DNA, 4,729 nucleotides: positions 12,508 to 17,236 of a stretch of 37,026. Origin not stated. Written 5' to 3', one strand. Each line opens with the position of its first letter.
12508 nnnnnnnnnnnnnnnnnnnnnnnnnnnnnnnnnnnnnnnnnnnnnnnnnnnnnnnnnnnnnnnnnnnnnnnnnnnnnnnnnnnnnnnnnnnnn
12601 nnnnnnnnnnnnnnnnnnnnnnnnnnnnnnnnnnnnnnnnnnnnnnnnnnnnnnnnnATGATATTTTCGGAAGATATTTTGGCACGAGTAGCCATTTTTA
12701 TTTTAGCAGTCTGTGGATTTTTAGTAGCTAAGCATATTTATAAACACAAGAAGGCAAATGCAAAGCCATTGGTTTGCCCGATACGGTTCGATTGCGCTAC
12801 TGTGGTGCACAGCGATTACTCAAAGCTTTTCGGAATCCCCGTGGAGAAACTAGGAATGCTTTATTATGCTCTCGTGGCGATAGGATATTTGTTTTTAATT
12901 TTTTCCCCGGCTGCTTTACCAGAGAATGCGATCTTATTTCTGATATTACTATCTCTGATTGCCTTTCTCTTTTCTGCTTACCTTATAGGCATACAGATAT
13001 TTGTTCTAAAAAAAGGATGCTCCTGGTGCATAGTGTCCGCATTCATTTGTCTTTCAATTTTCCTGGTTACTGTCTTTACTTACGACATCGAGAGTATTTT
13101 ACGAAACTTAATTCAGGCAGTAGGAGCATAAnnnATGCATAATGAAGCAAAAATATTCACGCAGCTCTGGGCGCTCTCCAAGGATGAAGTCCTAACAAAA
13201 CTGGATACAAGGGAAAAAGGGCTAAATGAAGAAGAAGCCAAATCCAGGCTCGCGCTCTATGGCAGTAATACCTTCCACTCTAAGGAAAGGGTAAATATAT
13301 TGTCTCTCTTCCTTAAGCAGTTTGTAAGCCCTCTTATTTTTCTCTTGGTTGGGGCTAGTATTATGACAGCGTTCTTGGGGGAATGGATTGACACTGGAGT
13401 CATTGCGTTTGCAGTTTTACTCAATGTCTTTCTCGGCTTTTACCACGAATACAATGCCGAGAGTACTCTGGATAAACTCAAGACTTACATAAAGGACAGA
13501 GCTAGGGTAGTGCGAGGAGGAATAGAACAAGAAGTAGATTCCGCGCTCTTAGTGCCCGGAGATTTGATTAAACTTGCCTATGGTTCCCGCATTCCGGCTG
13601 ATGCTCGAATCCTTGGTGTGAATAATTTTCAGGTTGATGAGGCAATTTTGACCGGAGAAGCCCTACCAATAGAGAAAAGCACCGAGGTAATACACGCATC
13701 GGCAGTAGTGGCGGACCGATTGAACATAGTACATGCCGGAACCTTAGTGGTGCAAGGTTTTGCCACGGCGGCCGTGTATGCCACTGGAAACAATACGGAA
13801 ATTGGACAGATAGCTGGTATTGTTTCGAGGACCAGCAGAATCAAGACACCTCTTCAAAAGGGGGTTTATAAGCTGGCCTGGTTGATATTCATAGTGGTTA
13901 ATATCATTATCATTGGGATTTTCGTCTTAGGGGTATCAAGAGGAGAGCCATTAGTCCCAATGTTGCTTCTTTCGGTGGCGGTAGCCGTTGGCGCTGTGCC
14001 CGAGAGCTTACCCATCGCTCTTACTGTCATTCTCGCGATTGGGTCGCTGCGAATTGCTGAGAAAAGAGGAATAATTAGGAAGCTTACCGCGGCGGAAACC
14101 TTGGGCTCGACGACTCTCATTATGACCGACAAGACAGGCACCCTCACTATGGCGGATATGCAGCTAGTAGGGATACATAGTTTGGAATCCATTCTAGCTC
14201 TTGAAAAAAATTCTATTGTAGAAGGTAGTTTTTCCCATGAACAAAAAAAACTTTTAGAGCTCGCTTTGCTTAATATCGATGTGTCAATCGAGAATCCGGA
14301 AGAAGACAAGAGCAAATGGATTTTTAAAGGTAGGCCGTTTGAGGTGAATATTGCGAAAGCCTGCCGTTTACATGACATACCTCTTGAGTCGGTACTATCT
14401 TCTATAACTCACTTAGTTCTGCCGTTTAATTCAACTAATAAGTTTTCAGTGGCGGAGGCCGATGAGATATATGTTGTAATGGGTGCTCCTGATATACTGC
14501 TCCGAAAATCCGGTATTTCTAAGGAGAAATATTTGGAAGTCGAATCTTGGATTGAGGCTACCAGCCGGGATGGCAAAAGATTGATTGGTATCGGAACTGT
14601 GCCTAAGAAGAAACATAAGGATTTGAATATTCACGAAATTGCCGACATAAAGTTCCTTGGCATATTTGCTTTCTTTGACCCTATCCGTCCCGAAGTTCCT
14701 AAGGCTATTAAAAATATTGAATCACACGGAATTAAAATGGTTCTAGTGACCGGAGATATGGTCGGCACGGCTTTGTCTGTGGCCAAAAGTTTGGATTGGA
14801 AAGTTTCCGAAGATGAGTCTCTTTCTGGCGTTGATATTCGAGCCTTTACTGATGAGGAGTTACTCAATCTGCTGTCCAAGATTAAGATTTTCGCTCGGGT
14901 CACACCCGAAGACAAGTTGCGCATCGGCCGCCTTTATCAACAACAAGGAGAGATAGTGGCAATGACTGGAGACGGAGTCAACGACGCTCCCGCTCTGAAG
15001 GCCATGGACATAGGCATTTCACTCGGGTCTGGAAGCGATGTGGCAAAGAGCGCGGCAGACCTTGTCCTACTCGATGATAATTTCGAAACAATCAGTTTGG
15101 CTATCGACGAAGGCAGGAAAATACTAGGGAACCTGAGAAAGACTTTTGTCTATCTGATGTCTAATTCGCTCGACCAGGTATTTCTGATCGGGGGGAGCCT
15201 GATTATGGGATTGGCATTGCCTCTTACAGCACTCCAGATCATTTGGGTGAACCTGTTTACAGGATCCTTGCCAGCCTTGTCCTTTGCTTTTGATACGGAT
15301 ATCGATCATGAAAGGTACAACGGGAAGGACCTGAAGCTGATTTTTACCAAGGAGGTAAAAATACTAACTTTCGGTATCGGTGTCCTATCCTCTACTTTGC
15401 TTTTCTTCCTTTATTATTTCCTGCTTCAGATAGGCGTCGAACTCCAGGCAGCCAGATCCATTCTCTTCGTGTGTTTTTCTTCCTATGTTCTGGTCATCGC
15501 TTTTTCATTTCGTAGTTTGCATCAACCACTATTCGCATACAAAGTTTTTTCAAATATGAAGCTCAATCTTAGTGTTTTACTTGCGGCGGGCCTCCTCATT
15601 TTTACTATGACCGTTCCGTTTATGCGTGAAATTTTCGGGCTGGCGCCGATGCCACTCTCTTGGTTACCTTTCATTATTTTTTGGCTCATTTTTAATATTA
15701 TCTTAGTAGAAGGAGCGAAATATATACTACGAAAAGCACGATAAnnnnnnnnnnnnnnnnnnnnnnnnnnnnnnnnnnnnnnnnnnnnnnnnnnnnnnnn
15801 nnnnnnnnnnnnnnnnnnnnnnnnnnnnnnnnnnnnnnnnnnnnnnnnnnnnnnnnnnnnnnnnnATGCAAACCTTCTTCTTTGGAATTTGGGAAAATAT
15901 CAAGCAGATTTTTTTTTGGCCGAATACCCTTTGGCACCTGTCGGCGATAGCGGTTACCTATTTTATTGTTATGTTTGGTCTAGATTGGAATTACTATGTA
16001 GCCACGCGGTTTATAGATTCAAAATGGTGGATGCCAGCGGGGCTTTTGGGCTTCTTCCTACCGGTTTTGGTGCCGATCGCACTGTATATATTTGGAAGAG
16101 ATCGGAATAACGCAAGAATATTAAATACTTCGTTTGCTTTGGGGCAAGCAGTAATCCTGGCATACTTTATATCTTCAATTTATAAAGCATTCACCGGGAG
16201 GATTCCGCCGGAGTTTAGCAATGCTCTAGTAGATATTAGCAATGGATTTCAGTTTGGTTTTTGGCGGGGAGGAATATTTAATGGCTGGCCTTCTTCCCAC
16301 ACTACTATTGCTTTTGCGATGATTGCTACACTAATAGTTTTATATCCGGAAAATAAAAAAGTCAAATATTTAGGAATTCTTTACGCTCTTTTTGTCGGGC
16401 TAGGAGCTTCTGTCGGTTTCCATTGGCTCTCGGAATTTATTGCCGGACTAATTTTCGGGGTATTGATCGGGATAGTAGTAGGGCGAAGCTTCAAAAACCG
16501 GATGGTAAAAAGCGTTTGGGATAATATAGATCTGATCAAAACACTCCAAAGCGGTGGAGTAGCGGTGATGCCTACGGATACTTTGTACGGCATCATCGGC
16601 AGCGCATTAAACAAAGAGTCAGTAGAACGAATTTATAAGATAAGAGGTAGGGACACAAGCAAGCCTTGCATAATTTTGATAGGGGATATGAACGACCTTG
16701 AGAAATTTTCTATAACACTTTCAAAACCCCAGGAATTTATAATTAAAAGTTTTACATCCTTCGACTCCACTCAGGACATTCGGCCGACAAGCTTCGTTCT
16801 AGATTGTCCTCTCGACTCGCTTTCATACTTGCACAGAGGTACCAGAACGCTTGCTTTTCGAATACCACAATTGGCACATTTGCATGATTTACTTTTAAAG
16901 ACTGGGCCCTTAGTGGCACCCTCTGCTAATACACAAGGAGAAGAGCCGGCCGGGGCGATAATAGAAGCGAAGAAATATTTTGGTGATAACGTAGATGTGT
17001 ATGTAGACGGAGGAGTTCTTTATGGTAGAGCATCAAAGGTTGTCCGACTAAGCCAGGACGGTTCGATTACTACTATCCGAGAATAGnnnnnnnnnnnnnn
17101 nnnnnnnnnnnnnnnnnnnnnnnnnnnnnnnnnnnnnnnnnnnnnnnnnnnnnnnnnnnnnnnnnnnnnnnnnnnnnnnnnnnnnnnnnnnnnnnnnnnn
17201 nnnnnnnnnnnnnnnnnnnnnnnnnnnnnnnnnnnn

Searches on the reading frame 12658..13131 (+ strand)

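Call 75: search_protein_families(library=pfam, proteins=[window:12658-13131:+], max_evalue=0.001)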
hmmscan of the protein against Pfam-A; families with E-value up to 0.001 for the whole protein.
window:12658-13131:+ (157 aa): 1 family
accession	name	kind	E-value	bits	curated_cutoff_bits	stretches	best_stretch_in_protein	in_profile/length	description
PF07884.19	VKOR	-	1.9e-23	83.5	27.5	1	12-138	2-133/134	Vitamin K epoxide reductase family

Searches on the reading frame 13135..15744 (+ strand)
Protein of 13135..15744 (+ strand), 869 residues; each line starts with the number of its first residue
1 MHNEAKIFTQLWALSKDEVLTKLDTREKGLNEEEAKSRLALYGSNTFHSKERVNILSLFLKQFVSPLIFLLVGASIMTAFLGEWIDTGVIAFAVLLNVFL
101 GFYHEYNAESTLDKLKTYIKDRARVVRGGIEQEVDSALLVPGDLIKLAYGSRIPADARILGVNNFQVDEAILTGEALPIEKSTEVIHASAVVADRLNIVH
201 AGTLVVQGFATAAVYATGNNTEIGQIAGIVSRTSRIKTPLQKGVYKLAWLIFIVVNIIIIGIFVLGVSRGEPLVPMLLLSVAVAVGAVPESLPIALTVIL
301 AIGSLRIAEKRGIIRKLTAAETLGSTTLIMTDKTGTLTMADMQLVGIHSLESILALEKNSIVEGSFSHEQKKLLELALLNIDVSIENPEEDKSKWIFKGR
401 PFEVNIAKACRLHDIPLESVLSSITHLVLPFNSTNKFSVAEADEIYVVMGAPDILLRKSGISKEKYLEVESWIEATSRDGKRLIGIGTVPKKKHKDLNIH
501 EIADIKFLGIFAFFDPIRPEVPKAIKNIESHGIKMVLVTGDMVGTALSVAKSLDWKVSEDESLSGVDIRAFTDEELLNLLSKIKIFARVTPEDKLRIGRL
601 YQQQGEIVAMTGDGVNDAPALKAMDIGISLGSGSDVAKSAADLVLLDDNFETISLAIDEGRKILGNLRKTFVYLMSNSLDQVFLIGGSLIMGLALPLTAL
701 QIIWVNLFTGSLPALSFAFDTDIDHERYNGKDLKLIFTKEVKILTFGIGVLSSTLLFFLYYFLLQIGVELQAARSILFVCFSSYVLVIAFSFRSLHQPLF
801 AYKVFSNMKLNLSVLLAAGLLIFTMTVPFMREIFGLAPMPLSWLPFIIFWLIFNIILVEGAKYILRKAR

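Call 75: search_protein_families(library=pfam, proteins=[window:13135-15744:+], max_evalue=0.001)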
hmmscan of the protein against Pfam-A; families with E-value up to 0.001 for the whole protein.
window:13135-15744:+ (869 aa): 6 families
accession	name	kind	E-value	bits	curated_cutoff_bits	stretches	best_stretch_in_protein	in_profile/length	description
PF00122.25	E1-E2_ATPase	-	5.6e-46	156.8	28.1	1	119-310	3-181/181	E1-E2 ATPase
PF00689.26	Cation_ATPase_C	-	2e-24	86.8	27.3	1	695-864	2-175/175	Cation transporting ATPase, C-terminus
PF00690.31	Cation_ATPase_N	-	3.2e-17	62.4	20.4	1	12-77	2-68/69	Cation transporter/ATPase, N-terminus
PF00702.32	Hydrolase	-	4.1e-16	60.4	26.4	1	329-625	4-191/191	haloacid dehalogenase-like hydrolase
PF08282.18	Hydrolase_3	-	7.9e-07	29.5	20.9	1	605-654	203-252/255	haloacid dehalogenase-like hydrolase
PF13246.12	Cation_ATPase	-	0.00064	20.1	21.7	0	379-458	3-87/91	Cation transport ATPase (P-type)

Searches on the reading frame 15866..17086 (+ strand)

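Call 75: search_protein_families(library=pfam, proteins=[window:15866-17086:+], max_evalue=0.001)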
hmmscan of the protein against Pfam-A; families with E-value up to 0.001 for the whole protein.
window:15866-17086:+ (406 aa): 2 families
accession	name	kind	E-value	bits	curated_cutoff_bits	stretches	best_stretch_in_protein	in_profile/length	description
PF01300.24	Sua5_yciO_yrdC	-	5.8e-33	114.3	25.1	1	226-406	2-177/178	Telomere recombination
PF01569.27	PAP2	-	1.7e-13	50.9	27.2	1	91-211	4-127/130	PAP2 superfamily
